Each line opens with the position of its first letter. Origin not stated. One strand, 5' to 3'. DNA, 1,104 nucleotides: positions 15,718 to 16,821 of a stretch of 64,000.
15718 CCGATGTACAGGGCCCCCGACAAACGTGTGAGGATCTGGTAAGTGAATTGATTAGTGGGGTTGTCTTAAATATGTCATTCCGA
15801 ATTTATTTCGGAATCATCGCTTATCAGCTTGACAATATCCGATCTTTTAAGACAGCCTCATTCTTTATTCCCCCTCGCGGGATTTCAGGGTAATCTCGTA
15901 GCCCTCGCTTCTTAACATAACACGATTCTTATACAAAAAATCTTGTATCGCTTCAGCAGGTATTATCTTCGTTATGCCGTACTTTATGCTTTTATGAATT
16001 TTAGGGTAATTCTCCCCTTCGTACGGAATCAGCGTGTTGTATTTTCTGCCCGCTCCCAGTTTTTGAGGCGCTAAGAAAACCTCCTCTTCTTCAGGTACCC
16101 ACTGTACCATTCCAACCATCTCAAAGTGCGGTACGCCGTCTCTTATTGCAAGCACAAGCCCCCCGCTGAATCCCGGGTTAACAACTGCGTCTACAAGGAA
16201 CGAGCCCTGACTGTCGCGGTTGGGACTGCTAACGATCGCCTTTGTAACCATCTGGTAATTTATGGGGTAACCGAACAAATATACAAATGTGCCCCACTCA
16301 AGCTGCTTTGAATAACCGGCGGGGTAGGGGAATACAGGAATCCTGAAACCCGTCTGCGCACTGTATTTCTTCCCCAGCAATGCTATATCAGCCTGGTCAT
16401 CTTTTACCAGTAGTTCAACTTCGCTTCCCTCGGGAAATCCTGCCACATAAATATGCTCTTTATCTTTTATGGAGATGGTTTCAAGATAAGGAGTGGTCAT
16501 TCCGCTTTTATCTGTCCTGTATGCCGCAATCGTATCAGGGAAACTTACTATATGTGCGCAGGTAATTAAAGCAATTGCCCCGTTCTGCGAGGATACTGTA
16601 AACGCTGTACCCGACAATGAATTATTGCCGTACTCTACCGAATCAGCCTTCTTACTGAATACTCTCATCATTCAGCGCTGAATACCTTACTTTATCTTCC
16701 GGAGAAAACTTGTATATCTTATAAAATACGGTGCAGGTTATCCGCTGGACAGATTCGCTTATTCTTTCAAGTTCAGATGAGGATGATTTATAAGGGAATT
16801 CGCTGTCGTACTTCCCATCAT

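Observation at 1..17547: Abundant intergenic repeat family built on the hairpin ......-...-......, confined to the first 17.6 kb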

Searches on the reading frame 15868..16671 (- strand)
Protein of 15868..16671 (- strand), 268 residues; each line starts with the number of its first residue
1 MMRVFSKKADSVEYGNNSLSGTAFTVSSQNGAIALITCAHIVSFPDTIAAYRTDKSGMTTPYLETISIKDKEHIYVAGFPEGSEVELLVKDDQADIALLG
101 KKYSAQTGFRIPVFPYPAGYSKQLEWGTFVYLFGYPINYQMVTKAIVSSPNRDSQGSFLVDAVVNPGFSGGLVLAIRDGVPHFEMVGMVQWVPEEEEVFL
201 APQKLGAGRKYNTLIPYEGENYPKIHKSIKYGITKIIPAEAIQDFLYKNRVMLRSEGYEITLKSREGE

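Call 94: search_protein_families(library=pfam, proteins=[window:15868-16671:-], max_evalue=0.001)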
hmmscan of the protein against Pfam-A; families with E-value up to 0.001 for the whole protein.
window:15868-16671:- (268 aa): 1 family
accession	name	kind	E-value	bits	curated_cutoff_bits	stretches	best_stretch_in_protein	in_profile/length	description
PF13365.12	Trypsin_2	-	5.2e-11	43.9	27.6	1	21-179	1-139/144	Trypsin-like peptidase domain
